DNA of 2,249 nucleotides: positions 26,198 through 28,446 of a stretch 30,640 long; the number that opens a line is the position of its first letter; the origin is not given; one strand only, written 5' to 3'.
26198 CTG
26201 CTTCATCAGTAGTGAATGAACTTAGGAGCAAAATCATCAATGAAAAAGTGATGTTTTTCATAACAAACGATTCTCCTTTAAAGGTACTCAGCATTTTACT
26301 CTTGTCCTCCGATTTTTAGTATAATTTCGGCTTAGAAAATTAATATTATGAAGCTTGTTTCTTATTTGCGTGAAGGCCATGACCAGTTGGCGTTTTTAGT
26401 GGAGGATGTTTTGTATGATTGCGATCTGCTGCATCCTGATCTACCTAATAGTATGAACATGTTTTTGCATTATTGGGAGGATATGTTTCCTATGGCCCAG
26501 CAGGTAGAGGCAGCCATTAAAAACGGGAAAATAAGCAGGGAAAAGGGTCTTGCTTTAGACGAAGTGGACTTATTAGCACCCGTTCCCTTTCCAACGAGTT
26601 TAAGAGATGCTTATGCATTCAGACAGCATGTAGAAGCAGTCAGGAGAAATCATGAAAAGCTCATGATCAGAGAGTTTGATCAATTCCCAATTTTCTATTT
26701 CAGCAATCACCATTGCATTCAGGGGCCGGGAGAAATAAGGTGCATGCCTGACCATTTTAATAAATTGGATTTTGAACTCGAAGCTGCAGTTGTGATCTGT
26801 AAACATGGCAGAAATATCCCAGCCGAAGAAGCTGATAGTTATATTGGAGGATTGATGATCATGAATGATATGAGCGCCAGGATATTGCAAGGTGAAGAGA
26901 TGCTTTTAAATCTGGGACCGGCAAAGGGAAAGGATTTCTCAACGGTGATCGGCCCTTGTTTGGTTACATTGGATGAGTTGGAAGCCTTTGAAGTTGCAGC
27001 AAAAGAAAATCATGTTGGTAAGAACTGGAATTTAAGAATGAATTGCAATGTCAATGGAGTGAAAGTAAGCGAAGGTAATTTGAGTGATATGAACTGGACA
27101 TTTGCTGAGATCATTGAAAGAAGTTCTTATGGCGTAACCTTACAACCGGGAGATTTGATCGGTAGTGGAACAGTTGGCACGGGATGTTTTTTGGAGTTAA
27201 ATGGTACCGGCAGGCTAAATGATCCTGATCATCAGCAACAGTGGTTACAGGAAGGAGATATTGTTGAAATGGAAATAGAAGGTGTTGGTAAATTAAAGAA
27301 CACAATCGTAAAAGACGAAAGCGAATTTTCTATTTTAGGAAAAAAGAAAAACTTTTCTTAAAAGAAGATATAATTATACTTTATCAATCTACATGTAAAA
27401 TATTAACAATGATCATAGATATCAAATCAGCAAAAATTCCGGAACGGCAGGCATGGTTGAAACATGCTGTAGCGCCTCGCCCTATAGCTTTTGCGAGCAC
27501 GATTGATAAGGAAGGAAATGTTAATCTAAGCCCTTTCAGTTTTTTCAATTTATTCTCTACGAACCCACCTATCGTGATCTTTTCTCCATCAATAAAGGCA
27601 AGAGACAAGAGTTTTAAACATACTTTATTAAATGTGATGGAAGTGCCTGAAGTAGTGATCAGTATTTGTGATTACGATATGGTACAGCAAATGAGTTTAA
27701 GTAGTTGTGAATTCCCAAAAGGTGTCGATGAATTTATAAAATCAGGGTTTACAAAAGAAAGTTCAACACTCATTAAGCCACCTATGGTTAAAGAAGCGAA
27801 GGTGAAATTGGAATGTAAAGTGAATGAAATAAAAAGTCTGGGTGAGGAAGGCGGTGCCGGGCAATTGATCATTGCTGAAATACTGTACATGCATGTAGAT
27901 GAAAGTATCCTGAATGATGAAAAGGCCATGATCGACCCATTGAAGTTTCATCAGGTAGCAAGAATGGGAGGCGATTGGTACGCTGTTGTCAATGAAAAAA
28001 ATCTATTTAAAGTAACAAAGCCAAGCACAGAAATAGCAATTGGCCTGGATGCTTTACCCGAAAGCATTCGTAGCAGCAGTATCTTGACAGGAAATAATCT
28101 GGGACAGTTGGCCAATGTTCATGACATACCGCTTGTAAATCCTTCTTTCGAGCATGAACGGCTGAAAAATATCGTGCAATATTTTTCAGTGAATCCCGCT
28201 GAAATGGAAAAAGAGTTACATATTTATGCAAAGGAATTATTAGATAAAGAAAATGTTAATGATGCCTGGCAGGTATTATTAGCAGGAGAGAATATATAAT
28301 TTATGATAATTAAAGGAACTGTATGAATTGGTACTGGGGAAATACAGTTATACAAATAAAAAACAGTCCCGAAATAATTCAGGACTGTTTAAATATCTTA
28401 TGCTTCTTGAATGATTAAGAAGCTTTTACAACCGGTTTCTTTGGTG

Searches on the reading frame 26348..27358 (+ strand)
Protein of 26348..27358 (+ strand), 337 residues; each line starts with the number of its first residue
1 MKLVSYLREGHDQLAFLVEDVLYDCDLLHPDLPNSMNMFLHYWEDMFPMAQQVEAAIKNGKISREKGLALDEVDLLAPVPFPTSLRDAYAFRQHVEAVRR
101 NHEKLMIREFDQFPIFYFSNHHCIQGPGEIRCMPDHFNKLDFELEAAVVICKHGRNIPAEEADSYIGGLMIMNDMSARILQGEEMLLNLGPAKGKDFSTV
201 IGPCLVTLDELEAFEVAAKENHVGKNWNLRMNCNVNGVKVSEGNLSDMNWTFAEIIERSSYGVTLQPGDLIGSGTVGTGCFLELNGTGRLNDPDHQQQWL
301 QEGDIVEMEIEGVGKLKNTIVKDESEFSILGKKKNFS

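Call 81: search_protein_families(library=pfam, proteins=[window:26348-27358:+], max_evalue=0.0001)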
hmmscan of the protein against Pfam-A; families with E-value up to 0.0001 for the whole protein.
window:26348-27358:+ (337 aa): 1 family
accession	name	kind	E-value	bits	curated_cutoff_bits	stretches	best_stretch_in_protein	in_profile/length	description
PF01557.24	FAA_hydrolase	-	8e-53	179.7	23.9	1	86-321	4-214/214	Fumarylacetoacetate (FAA) hydrolase C-terminal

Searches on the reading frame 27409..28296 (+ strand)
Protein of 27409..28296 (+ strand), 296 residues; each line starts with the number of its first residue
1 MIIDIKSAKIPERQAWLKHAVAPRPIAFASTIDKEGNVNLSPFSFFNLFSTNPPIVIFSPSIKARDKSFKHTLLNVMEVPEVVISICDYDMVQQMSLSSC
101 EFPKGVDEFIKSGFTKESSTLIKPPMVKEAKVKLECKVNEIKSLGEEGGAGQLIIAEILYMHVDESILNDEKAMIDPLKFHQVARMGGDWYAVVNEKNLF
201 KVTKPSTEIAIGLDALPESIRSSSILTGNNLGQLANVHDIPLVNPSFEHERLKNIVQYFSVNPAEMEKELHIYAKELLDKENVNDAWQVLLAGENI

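Call 81: search_protein_families(library=pfam, proteins=[window:27409-28296:+], max_evalue=0.0001)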
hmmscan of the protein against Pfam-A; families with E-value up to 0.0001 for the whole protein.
window:27409-28296:+ (296 aa): 1 family
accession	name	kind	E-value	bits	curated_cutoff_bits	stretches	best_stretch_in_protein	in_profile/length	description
PF01613.24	Flavin_Reduct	-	2.5e-13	50.9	27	1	23-168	5-138/153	Flavin reductase like domain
